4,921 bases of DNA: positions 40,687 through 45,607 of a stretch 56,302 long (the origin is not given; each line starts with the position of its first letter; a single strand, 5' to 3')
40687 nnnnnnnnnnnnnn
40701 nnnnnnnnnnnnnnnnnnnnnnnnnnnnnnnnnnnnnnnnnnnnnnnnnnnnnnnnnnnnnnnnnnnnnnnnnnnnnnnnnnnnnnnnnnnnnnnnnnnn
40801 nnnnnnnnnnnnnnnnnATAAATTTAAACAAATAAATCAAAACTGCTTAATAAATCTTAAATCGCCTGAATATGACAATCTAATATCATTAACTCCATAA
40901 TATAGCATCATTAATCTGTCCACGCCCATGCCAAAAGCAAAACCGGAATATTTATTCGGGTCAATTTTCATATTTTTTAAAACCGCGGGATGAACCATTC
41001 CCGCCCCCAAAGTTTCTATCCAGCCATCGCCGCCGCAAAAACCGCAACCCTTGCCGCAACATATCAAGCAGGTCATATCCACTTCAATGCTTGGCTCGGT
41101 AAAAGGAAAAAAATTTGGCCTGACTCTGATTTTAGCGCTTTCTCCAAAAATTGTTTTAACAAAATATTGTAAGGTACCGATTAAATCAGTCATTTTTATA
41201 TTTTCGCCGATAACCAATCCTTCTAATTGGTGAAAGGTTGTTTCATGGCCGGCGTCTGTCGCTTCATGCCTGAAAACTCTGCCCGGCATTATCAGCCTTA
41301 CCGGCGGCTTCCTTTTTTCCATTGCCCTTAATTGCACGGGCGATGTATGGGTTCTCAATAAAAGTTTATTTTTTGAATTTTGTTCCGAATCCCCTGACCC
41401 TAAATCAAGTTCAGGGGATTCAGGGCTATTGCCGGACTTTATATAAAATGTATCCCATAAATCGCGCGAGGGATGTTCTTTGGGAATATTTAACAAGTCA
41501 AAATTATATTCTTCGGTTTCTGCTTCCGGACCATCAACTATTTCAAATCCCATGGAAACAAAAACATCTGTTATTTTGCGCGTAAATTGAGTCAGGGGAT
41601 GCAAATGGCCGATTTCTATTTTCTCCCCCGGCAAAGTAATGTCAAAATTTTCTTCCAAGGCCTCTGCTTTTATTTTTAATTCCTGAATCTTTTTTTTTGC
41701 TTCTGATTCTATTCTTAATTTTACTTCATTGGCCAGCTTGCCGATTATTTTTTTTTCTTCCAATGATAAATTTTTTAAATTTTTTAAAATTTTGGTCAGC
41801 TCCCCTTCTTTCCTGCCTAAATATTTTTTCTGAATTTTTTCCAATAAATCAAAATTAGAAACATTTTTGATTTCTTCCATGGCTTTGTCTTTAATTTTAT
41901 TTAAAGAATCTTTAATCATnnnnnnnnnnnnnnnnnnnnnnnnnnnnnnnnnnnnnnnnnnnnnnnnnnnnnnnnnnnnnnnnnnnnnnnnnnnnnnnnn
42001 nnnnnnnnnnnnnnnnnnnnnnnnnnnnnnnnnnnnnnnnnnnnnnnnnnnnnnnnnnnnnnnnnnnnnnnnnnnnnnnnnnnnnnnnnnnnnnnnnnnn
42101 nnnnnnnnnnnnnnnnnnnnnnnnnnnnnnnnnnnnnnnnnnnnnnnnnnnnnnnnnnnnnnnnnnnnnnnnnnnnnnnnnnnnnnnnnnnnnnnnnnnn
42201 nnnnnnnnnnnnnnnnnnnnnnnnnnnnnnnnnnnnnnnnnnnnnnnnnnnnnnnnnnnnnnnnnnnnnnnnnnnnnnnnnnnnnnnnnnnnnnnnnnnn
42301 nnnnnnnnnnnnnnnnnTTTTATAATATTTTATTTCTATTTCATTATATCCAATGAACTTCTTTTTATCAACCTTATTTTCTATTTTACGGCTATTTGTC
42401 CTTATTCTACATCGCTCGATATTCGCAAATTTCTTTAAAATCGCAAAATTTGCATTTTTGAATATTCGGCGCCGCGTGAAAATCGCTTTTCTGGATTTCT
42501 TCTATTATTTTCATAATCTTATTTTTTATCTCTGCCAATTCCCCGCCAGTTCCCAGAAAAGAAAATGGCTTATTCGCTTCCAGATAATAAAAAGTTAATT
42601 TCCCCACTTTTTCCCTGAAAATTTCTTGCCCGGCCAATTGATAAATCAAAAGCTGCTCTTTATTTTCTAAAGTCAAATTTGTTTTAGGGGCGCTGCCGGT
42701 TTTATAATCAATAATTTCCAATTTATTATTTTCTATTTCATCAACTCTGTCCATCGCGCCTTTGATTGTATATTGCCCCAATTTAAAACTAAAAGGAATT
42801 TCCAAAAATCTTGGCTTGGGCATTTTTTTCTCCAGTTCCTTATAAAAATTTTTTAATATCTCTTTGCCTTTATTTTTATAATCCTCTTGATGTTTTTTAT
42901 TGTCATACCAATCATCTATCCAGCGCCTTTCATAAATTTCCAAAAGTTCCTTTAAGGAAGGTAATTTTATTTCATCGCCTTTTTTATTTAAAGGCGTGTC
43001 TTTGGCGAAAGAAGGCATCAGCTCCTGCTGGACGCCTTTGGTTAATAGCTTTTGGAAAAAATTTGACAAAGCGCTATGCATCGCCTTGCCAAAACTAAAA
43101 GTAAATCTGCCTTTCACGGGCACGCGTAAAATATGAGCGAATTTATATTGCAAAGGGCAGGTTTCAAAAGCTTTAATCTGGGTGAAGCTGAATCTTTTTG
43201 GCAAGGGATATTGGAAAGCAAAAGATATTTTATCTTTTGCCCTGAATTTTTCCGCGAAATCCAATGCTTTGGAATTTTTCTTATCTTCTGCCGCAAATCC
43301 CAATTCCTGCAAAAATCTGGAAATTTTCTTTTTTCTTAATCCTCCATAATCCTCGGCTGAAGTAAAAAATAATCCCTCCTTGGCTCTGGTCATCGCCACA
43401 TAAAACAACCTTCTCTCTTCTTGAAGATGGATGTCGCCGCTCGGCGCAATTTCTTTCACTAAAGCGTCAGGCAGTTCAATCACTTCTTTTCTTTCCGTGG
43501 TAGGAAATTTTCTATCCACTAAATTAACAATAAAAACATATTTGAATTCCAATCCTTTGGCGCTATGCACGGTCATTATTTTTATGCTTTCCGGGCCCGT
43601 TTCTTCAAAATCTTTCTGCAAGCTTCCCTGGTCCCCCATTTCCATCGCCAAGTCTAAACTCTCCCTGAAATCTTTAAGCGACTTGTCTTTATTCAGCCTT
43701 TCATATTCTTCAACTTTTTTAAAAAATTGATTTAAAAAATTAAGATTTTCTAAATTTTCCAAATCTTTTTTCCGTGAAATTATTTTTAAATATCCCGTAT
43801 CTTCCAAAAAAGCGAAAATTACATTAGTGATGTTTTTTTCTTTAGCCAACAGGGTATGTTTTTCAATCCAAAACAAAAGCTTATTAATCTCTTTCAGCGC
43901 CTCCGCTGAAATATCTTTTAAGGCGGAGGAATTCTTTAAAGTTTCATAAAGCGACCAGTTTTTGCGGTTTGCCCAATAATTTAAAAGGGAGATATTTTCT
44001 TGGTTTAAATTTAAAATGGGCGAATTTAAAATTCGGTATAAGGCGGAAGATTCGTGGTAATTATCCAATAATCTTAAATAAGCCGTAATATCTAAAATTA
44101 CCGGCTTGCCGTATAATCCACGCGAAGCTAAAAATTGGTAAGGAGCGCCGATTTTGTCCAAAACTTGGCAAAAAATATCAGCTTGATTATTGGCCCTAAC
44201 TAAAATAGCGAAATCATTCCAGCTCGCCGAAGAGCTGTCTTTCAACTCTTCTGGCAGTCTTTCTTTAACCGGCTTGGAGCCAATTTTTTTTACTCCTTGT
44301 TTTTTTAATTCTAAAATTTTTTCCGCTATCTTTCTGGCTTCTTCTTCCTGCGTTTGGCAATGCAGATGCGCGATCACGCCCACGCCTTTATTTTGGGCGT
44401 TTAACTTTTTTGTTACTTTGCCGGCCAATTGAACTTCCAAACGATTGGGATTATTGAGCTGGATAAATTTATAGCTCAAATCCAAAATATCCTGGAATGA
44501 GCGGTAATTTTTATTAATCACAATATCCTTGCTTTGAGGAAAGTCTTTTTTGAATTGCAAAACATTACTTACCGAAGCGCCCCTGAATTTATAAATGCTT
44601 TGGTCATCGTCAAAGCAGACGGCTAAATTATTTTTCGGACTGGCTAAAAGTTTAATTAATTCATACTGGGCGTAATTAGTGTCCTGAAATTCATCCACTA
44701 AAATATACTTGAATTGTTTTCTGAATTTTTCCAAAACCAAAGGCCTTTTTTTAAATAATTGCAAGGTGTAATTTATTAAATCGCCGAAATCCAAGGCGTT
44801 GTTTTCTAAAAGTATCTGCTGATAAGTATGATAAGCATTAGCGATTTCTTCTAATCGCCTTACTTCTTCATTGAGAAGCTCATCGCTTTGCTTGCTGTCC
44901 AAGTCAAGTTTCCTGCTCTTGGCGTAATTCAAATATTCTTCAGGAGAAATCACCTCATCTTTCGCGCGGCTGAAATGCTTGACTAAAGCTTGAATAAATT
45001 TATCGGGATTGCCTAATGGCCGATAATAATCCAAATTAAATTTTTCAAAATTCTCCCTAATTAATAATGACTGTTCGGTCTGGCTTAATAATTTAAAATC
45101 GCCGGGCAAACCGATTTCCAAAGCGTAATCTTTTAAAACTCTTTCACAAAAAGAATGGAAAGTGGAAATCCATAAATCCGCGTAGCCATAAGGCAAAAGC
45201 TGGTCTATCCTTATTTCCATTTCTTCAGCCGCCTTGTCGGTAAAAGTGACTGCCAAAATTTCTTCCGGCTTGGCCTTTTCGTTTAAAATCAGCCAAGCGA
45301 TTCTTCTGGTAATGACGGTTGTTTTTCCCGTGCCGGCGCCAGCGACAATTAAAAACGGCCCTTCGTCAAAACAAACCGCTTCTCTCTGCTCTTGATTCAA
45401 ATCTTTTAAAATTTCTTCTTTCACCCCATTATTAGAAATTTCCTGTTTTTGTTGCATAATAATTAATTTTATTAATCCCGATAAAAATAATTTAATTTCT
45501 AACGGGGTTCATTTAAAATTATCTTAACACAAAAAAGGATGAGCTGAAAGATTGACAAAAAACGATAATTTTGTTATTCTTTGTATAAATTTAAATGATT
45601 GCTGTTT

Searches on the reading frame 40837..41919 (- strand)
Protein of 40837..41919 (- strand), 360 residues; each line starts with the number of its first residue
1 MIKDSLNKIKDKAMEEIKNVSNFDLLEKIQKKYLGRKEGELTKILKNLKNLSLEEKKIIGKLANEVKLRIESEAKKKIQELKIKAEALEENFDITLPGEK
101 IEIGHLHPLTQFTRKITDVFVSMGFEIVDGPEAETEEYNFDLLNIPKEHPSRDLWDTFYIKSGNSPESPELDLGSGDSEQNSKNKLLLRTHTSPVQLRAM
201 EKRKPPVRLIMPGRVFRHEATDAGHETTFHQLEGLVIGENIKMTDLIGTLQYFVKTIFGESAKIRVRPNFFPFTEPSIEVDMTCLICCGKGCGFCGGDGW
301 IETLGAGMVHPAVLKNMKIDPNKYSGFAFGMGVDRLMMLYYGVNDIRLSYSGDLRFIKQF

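Call 44: search_protein_families(library=pfam, proteins=[window:40837-41919:-], max_evalue=0.0001)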
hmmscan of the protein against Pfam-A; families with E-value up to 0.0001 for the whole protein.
window:40837-41919:- (360 aa): 2 families
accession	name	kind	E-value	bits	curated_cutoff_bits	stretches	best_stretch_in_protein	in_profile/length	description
PF01409.25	tRNA-synt_2d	-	5.3e-99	331.1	19.8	1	92-360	2-246/246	tRNA synthetases class II core domain (F)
PF02912.23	Phe_tRNA-synt_N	-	4e-12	46.4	22.3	1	22-87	2-66/69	Aminoacyl tRNA synthetase class II, N-terminal domain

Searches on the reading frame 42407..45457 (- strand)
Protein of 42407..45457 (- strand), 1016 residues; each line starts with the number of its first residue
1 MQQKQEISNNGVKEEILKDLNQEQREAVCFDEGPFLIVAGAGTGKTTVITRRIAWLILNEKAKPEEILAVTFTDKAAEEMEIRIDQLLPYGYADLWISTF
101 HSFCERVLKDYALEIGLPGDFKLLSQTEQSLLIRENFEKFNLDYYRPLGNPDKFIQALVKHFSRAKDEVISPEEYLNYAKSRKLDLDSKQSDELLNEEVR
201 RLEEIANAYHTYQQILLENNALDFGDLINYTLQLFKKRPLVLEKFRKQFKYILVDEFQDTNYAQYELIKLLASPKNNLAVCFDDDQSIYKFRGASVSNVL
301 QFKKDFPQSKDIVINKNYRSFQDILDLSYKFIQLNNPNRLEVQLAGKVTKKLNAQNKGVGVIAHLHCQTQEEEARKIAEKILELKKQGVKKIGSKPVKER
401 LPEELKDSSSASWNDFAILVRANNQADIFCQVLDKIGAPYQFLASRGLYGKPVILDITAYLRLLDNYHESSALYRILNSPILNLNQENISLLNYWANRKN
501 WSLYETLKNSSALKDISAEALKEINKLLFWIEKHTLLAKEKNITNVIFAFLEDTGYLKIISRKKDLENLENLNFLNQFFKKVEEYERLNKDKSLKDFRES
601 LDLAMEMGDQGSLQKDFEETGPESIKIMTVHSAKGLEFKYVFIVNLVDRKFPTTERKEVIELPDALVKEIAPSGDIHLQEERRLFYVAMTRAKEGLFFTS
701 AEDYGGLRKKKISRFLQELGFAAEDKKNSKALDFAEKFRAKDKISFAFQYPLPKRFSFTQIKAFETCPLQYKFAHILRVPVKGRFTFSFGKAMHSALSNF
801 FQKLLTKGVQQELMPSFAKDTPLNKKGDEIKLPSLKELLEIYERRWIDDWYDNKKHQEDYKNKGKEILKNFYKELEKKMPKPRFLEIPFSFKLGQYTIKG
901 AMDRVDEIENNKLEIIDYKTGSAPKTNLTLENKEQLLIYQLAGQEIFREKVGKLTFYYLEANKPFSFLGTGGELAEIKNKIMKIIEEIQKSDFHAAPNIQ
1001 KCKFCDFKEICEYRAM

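Call 44: search_protein_families(library=pfam, proteins=[window:42407-45457:-], max_evalue=0.0001)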
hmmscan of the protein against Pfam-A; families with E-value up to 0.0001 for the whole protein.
window:42407-45457:- (1016 aa): 7 families
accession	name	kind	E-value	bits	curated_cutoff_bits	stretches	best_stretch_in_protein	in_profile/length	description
PF00580.27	UvrD-helicase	-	2.1e-83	280.6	23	1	20-307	1-271/271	UvrD/REP helicase N-terminal domain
PF13361.12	UvrD_C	-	1.9e-48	166.1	25.6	1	312-702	1-349/350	UvrD-like helicase C-terminal domain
PF12705.13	PDDEXK_1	-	7.5e-34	118.2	22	1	755-1012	1-247/247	PD-(D/E)XK nuclease superfamily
PF13245.12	AAA_19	-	2.5e-21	76.7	25.1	1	24-292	1-134/134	AAA domain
PF13538.12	UvrD_C_2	-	4e-11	43.1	27.4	0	627-646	4-25/52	UvrD-like helicase C-terminal domain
PF01443.25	Viral_helicase1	-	1.2e-06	29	21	0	614-698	169-226/228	Viral superfamily 1 RNA helicase core domain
PF13086.12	AAA_11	-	5.1e-05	23.6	27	0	20-256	2-221/257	AAA domain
